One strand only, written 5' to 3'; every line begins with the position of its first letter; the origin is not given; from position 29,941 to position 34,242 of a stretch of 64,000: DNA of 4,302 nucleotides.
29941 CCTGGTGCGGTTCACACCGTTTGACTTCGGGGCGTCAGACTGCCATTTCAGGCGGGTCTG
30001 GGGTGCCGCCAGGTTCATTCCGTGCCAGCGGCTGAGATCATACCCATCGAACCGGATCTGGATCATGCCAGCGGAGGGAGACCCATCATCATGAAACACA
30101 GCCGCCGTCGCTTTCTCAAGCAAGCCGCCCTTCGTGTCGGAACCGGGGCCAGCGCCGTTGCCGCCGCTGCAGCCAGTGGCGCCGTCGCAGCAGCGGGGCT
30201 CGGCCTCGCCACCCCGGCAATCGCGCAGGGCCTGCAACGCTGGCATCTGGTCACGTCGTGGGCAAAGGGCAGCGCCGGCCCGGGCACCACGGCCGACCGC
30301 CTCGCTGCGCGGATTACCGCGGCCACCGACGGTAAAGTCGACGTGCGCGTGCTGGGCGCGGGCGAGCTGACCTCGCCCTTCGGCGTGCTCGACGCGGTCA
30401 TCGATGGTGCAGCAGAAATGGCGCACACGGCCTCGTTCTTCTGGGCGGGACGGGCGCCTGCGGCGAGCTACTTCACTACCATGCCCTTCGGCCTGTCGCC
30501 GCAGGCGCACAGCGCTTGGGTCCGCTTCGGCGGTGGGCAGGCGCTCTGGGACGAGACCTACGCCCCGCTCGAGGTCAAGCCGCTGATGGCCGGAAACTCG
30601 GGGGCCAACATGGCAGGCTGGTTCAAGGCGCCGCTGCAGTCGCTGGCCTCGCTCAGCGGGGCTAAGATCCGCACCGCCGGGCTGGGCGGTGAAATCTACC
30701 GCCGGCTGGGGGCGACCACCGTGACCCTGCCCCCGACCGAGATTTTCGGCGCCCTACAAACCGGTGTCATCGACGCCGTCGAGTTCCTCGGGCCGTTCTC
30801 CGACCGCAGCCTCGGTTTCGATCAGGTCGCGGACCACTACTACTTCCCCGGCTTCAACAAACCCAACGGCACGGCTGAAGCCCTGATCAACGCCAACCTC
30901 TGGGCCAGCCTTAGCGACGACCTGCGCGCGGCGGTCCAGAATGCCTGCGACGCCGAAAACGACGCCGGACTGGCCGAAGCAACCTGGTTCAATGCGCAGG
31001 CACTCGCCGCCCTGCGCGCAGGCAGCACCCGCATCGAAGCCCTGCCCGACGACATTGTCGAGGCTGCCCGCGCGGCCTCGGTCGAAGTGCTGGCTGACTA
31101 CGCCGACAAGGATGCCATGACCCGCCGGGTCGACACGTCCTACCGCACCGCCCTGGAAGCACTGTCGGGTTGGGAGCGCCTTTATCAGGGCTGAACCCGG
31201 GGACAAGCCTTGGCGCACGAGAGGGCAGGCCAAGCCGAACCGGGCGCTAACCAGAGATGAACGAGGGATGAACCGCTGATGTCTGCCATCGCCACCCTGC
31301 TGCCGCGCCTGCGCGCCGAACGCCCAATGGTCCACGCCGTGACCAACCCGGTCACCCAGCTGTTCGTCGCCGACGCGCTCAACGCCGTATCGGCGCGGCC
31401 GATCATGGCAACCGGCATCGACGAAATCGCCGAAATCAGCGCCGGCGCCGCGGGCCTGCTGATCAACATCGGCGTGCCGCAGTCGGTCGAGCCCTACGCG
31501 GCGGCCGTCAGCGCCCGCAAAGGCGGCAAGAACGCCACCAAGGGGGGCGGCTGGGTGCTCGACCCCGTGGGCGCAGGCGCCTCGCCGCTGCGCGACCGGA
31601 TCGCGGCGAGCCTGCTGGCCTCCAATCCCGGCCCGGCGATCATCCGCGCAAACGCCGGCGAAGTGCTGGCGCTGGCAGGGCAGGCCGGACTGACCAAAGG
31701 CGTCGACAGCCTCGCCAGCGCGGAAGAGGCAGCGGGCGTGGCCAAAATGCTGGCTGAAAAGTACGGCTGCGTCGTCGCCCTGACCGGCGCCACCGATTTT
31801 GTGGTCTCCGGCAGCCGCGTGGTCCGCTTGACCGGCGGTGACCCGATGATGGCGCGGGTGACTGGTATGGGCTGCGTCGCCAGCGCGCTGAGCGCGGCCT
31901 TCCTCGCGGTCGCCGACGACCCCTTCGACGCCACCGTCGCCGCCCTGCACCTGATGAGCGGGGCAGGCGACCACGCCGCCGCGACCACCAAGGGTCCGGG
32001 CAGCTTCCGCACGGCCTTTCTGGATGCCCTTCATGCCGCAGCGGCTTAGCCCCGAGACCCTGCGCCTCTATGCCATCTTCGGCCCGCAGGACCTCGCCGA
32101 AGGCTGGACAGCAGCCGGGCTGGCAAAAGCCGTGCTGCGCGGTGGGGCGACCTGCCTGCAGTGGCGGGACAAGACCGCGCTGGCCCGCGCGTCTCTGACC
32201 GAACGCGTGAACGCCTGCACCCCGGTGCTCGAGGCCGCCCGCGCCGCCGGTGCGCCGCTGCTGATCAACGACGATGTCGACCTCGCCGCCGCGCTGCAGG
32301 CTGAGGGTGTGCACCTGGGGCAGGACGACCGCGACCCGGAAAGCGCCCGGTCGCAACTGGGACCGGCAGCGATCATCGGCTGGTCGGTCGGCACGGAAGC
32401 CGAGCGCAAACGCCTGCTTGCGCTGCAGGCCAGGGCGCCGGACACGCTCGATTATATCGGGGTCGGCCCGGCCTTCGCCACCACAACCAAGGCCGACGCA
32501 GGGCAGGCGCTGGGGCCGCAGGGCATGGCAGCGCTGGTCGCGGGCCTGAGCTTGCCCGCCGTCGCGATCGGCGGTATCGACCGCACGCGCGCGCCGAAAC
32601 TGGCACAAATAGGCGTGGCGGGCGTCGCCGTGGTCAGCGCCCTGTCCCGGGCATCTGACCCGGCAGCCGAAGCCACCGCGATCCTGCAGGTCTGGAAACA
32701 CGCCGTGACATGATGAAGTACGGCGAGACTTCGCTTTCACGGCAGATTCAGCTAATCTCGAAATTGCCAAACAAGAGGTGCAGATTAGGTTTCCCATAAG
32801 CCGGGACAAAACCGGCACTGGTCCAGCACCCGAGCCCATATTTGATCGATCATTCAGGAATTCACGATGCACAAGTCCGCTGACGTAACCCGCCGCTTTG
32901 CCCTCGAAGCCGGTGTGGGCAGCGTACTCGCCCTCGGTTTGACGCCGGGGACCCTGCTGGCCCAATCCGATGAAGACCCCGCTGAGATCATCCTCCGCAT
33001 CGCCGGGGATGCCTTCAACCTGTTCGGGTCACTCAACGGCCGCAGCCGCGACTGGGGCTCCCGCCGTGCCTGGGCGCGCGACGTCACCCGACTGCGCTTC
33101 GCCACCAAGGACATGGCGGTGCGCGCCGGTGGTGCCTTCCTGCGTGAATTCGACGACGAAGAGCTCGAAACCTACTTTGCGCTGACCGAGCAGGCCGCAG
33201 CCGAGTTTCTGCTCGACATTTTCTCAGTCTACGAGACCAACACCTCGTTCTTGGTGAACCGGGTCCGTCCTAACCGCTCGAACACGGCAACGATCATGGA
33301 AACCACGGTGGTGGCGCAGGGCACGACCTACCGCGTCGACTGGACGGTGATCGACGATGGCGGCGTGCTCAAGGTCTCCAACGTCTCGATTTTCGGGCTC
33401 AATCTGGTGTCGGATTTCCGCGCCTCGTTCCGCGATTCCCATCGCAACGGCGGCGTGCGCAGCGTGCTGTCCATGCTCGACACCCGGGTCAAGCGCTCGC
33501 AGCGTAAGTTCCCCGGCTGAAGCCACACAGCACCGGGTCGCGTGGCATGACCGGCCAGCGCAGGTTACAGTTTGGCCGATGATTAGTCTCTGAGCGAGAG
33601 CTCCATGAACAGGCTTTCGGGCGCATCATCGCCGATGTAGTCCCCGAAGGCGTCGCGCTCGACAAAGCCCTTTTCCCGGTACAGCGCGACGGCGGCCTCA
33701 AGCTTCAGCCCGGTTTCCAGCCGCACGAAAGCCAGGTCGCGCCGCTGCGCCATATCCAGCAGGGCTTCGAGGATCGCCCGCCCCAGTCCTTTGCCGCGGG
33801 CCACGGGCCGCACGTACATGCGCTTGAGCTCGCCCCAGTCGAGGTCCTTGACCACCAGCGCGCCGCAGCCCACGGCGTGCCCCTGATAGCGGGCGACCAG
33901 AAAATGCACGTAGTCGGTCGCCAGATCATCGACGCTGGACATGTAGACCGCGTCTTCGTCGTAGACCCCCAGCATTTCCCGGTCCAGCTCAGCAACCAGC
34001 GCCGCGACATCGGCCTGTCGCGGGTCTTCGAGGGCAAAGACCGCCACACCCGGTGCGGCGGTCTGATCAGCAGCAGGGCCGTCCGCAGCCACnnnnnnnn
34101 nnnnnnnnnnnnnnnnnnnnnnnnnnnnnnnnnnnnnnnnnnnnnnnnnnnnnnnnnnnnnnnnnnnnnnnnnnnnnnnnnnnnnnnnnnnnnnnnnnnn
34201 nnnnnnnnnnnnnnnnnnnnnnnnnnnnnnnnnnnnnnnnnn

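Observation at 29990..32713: TPP riboswitch controlling an orphan TRAP-family solute-binding protein followed by thiM-thiE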

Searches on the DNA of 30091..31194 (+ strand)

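Call 27: search_rna_families(sources=[L011, L014, L023, L024, L026, L028, L029, L031, L032, L034, L021, L025], threshold=gathering)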
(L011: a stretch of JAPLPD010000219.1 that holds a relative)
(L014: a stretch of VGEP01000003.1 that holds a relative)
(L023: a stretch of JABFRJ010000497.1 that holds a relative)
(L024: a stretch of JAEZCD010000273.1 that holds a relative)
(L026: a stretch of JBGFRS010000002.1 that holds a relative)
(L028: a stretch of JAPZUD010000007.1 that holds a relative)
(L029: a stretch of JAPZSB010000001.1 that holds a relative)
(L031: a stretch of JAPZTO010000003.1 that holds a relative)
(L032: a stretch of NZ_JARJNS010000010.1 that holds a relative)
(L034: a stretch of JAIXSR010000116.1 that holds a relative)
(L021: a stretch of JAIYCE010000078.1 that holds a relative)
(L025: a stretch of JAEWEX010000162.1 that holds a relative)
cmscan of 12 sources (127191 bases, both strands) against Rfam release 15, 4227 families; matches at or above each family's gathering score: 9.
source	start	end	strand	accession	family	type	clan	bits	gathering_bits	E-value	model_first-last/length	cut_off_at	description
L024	2014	2086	-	RF00005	tRNA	Gene; tRNA;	CL00001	74.4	29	3.8e-14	1-71/71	no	tRNA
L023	4746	4816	+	RF00005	tRNA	Gene; tRNA;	CL00001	72.8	29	1e-13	1-71/71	no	tRNA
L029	4238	4341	+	RF00059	TPP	Cis-reg; riboswitch;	-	68.9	54.3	3.7e-11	1-105/105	no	TPP riboswitch aptamer (THI element)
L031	4238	4341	+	RF00059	TPP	Cis-reg; riboswitch;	-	67.9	54.3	6.7e-11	1-105/105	no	TPP riboswitch aptamer (THI element)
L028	4224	4327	+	RF00059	TPP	Cis-reg; riboswitch;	-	67.8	54.3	7.1e-11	1-105/105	no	TPP riboswitch aptamer (THI element)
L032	4239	4342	+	RF00059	TPP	Cis-reg; riboswitch;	-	67.8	54.3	6.9e-11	1-105/105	no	TPP riboswitch aptamer (THI element)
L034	4239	4342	+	RF00059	TPP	Cis-reg; riboswitch;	-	67.8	54.3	7.1e-11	1-105/105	no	TPP riboswitch aptamer (THI element)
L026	3605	3705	+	RF00059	TPP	Cis-reg; riboswitch;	-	67.6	54.3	7.7e-11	1-105/105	no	TPP riboswitch aptamer (THI element)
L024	3724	3834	+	RF00059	TPP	Cis-reg; riboswitch;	-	62.1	54.3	1.8e-09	1-105/105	no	TPP riboswitch aptamer (THI element)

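Call 29: search_rna_families(sources=[L011, L014, L023, L055], threshold=evalue, max_evalue=0.01)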
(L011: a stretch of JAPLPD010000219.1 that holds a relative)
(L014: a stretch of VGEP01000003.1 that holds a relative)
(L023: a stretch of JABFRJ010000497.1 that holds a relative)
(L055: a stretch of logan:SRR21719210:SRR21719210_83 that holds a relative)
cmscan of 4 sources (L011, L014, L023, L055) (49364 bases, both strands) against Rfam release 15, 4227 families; matches with E-value up to 0.01: 4.
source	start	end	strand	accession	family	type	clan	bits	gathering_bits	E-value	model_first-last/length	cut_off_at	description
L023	4746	4816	+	RF00005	tRNA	Gene; tRNA;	CL00001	72.8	29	4.1e-14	1-71/71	no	tRNA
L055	8283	8393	+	RF00059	TPP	Cis-reg; riboswitch;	-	69.7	54.3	9.1e-12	1-105/105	no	TPP riboswitch aptamer (THI element)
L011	3588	3692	+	RF00059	TPP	Cis-reg; riboswitch;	-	53.3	54.3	9.9e-08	1-105/105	no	TPP riboswitch aptamer (THI element)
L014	3519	3655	+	RF00059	TPP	Cis-reg; riboswitch;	-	49.1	54.3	1.1e-06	1-105/105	no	TPP riboswitch aptamer (THI element)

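Call 46: search_rna_families(sources=[L056, L057, L058, L059], threshold=gathering)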
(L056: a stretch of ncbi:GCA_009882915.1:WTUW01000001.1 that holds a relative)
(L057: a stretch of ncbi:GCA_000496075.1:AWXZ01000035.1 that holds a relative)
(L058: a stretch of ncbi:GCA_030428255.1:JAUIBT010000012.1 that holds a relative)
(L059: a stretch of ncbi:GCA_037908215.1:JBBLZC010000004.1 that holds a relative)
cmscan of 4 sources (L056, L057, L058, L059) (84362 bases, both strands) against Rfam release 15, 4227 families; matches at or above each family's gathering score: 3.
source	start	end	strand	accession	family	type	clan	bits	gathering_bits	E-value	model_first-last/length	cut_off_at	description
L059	7580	7691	+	RF00059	TPP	Cis-reg; riboswitch;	-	68.4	54.3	3.3e-11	1-105/105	no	TPP riboswitch aptamer (THI element)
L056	9117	9216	+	RF00059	TPP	Cis-reg; riboswitch;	-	64.6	54.3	2.9e-10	1-105/105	no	TPP riboswitch aptamer (THI element)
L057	8236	8336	+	RF00059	TPP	Cis-reg; riboswitch;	-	64.6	54.3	2.8e-10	1-105/105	no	TPP riboswitch aptamer (THI element)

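Call 47: search_rna_families(source=L058, start=9500, end=10200, threshold=evalue, max_evalue=1)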
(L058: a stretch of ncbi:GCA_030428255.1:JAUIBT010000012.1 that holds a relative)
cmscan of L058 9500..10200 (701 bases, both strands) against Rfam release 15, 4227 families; matches with E-value up to 1: 0.
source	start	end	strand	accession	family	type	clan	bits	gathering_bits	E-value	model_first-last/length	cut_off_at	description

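Call 67: search_rna_families(sources=[L099, L129, L088, L137, L132], threshold=evalue, max_evalue=0.001)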
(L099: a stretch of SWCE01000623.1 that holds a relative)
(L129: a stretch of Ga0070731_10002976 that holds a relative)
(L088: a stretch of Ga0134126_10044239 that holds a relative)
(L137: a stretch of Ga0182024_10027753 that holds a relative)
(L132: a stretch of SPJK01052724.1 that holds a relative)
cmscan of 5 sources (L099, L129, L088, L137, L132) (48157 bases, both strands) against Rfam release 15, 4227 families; matches with E-value up to 0.001: 1.
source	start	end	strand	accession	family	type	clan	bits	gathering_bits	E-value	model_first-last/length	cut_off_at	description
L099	6149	6258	+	RF00059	TPP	Cis-reg; riboswitch;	-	60.8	54.3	1.4e-09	1-105/105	no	TPP riboswitch aptamer (THI element)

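Call 71: search_rna_families(sources=[L001, L002, L003, L004, L005, L006, L007, L008, L009, L010, L060, L061, L066], threshold=gathering)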
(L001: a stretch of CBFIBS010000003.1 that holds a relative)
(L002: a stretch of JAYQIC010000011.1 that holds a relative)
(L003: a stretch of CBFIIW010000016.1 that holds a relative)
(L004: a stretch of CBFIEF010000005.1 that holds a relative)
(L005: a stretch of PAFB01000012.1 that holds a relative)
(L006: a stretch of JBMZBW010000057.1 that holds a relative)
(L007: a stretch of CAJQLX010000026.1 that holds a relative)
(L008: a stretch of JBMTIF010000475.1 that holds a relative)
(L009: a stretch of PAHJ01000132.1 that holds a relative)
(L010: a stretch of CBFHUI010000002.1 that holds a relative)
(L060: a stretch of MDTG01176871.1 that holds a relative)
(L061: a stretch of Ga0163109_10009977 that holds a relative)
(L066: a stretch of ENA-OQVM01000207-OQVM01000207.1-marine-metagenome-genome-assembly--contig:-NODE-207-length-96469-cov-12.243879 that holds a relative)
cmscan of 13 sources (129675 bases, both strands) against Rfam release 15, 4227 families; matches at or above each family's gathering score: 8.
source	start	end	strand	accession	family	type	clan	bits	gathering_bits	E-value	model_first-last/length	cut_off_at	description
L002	5899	6006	+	RF00059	TPP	Cis-reg; riboswitch;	-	63.8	54.3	7e-10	1-105/105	no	TPP riboswitch aptamer (THI element)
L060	1726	1833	+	RF00059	TPP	Cis-reg; riboswitch;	-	63.5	54.3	8.1e-10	1-105/105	no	TPP riboswitch aptamer (THI element)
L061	2138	2245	+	RF00059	TPP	Cis-reg; riboswitch;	-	63.1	54.3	9.9e-10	1-105/105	no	TPP riboswitch aptamer (THI element)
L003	5898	6005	+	RF00059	TPP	Cis-reg; riboswitch;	-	60.1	54.3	5.5e-09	1-105/105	no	TPP riboswitch aptamer (THI element)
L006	443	565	+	RF00059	TPP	Cis-reg; riboswitch;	-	59.7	54.3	7.2e-09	1-105/105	no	TPP riboswitch aptamer (THI element)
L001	5899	6006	+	RF00059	TPP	Cis-reg; riboswitch;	-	59.6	54.3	7.5e-09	1-105/105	no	TPP riboswitch aptamer (THI element)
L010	5821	5922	+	RF00059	TPP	Cis-reg; riboswitch;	-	56.8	54.3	3.5e-08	1-105/105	no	TPP riboswitch aptamer (THI element)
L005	2227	2353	+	RF00059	TPP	Cis-reg; riboswitch;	-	54.9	54.3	1e-07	1-105/105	no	TPP riboswitch aptamer (THI element)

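Call 73: search_rna_families(sources=[L012, L013, L015, L016, L017, L018, L019, L020, L022, L040, L068], threshold=gathering)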
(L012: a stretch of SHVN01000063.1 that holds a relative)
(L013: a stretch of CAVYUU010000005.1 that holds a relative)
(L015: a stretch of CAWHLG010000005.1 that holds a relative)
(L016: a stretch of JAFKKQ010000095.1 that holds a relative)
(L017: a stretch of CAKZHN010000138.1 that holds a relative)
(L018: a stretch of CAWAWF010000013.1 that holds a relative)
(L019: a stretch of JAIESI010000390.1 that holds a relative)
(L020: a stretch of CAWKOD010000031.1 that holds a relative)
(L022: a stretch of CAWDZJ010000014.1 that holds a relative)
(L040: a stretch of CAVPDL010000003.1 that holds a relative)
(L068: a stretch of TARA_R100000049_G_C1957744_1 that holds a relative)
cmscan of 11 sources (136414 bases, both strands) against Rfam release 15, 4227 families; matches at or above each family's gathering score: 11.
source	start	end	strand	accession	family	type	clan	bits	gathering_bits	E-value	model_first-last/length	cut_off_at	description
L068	5008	5112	+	RF00059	TPP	Cis-reg; riboswitch;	-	72.6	54.3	4.9e-12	1-105/105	no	TPP riboswitch aptamer (THI element)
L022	3161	3274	+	RF00059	TPP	Cis-reg; riboswitch;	-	70.4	54.3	1.7e-11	1-105/105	no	TPP riboswitch aptamer (THI element)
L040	3054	3155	+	RF00059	TPP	Cis-reg; riboswitch;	-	61.9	54.3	2.2e-09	1-105/105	no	TPP riboswitch aptamer (THI element)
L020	3612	3717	+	RF00059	TPP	Cis-reg; riboswitch;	-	61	54.3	3.6e-09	1-105/105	no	TPP riboswitch aptamer (THI element)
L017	954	1060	+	RF00059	TPP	Cis-reg; riboswitch;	-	60.6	54.3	4.3e-09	1-105/105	no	TPP riboswitch aptamer (THI element)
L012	3612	3718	+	RF00059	TPP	Cis-reg; riboswitch;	-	59.9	54.3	6.6e-09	1-105/105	no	TPP riboswitch aptamer (THI element)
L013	3570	3707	+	RF00059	TPP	Cis-reg; riboswitch;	-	57.5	54.3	2.6e-08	1-105/105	no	TPP riboswitch aptamer (THI element)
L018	3552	3662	+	RF00059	TPP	Cis-reg; riboswitch;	-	57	54.3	3.4e-08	1-105/105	no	TPP riboswitch aptamer (THI element)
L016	3598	3702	+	RF00059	TPP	Cis-reg; riboswitch;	-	56.2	54.3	5.4e-08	1-105/105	no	TPP riboswitch aptamer (THI element)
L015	3372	3480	+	RF00059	TPP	Cis-reg; riboswitch;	-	55.3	54.3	8.9e-08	1-105/105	no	TPP riboswitch aptamer (THI element)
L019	1089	1197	+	RF00059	TPP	Cis-reg; riboswitch;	-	55.3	54.3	9e-08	1-105/105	no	TPP riboswitch aptamer (THI element)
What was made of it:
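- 29989..30096 (+): TPP (THI-box) riboswitch aptamer. P1 5' strand GGGUC at 29994-29998, P1 3' strand GACCC at 30080-30084. The same element is found at the head of the related operons (calls 27, 29, 46, 67, 71, 73).
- On TPP riboswitch (Rfam RF00059): Rfam hits are in calls 27, 29, 46, 67, 71 and 73.
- It also does so at the head of the related operons in 35 further loci checked with Rfam (calls 27, 29, 46, 67, 71, 73).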

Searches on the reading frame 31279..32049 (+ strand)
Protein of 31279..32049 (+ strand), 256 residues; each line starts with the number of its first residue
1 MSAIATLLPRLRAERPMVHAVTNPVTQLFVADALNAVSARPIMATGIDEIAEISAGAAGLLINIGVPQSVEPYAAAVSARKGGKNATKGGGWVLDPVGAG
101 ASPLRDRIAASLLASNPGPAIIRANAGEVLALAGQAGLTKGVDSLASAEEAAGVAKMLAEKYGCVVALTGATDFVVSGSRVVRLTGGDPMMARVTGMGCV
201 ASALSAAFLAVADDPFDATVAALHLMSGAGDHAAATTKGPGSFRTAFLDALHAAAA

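Call 4: search_protein_families(library=pfam, proteins=[window:31279-32049:+], max_evalue=0.01)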
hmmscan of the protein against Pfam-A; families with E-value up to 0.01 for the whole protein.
window:31279-32049:+ (256 aa): 3 families
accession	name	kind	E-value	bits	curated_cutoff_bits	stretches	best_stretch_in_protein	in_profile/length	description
PF02110.20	HK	-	3e-63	213.9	27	1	9-253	2-243/247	Hydroxyethylthiazole kinase family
PF01256.23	Carb_kinase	-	1.4e-09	38.2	27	1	118-236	116-226/242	NAD(P)H-hydrate dehydratase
PF08543.17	Phos_pyr_kin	-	0.00018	21.4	27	1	92-241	89-243/246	Phosphomethylpyrimidine kinase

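Call 5: search_protein_families(library=ncbifam, proteins=[window:31279-32049:+], max_evalue=0.01)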
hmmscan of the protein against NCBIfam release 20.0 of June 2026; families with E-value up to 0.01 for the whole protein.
window:31279-32049:+ (256 aa): 4 families
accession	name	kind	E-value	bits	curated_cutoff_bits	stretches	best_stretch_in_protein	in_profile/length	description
NF006830.1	PRK09355.1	equivalog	9.7e-75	251.3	180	1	4-253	3-249/263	hydroxyethylthiazole kinase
TIGR00694.1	thiM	equivalog_domain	2.4e-64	217.3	256.4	1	9-253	2-242/249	hydroxyethylthiazole kinase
TIGR00196.1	yjeF_cterm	hypoth_equivalog_domain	1.6e-07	31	129.85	1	149-235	169-255/277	NAD(P)H-hydrate dehydratase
NF007856.0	PRK10565.1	equivalog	0.00014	20.7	703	1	153-251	396-494/510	bifunctional ADP-dependent NAD(P)H-hydrate dehydratase/NAD(P)H-hydrate epimerase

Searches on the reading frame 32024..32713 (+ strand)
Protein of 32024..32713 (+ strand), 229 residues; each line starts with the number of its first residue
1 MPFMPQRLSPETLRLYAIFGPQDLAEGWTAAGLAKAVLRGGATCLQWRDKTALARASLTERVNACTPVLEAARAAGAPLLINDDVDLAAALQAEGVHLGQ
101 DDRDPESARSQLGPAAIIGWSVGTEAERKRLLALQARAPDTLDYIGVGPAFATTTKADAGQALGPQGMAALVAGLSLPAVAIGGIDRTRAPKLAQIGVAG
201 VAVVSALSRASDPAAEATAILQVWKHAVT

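Call 4: search_protein_families(library=pfam, proteins=[window:32024-32713:+], max_evalue=0.01)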
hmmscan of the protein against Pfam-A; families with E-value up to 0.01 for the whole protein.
window:32024-32713:+ (229 aa): 1 family
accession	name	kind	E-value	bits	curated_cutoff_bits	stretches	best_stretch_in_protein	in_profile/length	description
PF02581.23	TMP-TENI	-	3.1e-49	167.2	27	1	15-207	1-180/180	Thiamine monophosphate synthase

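Call 5: search_protein_families(library=ncbifam, proteins=[window:32024-32713:+], max_evalue=0.01)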
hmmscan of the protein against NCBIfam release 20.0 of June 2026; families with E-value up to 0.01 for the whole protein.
window:32024-32713:+ (229 aa): 13 families
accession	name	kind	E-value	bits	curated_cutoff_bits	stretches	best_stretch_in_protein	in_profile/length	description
TIGR00693.1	thiE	equivalog_domain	1.5e-50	171.2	145.1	1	14-218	1-195/197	thiamine phosphate synthase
NF002727.0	PRK02615.1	equivalog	1e-40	139.6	335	1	33-224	164-344/349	thiamine phosphate synthase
NF000740.0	PRK00043.3-4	equivalog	5.5e-35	120.8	202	1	13-225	7-215/218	thiamine phosphate synthase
NF007070.0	PRK09517.1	equivalog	5.9e-34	117.5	761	1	27-227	17-217/755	multifunctional thiamine-phosphate pyrophosphorylase/synthase/phosphomethylpyrimidine kinase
NF000736.0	PRK00043.2-3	equivalog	9.7e-30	103.5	227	1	33-224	19-205/207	thiamine phosphate synthase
NF000741.0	PRK00043.3-5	equivalog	1.4e-29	103.4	350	1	33-223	24-213/217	thiamine phosphate synthase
NF000738.0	PRK00043.3-1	equivalog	2.4e-25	89.5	445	1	13-220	8-211/221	thiamine phosphate synthase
NF002904.0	PRK03512.1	equivalog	1.3e-20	73.8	231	1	37-223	28-205/211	thiamine phosphate synthase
NF005819.0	PRK07695.1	equivalog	6e-18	65.2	251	1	75-223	56-196/205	thiazole tautomerase TenI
NF008933.0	PRK12290.1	equivalog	9.7e-17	60.9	516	1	68-215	253-403/438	thiamine phosphate synthase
NF006530.0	PRK08999.1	equivalog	3.1e-15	56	245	1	28-208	146-313/315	Nudix family hydrolase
NF000734.0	PRK00043.1-5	equivalog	1.4e-12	47.7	252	1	41-223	23-196/201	thiamine phosphate synthase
NF005080.0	PRK06512.1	equivalog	1.6e-07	31.3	218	1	31-222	29-208/222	thiamine phosphate synthase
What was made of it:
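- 32024..32713 (+): thiE, thiamin-phosphate synthase. Overlaps thiM by 26 nt. PF02581 at 167 bits; TIGR00693 at 171 bits against a cut-off of 145 (calls 4, 5).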

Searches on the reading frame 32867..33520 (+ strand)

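Call 4: search_protein_families(library=pfam, proteins=[window:32867-33520:+], max_evalue=0.01)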
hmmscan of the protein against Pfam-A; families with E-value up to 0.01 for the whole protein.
window:32867-33520:+ (217 aa): 1 family
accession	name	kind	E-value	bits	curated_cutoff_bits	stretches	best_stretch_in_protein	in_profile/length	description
PF05494.18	MlaC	-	1.8e-13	51.1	26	1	66-205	25-165/166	MlaC protein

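Call 5: search_protein_families(library=ncbifam, proteins=[window:32867-33520:+], max_evalue=0.01)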
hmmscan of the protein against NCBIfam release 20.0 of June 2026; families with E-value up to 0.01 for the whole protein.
window:32867-33520:+ (217 aa): 1 family
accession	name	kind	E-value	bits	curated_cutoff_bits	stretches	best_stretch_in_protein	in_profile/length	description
TIGR03481.1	HpnM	hypoth_equivalog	0.00013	21.3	160.1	1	65-209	53-196/200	hopanoid biosynthesis associated membrane protein HpnM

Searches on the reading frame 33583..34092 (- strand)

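Call 70: search_protein_families(library=pfam, proteins=[window:33583-34092:-], max_evalue=0.0001)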
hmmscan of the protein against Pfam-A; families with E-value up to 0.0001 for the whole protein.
window:33583-34092:- (169 aa): 3 families
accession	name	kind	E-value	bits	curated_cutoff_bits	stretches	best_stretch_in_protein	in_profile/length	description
PF00583.31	Acetyltransf_1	-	2.4e-16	60.5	20.7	1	43-143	15-116/116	Acetyltransferase (GNAT) family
PF13508.13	Acetyltransf_7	-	1.9e-14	54.2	27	1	62-145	3-84/84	Acetyltransferase (GNAT) domain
PF13673.13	Acetyltransf_10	-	1.4e-09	38.5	23.6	1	57-145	26-109/128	Acetyltransferase (GNAT) domain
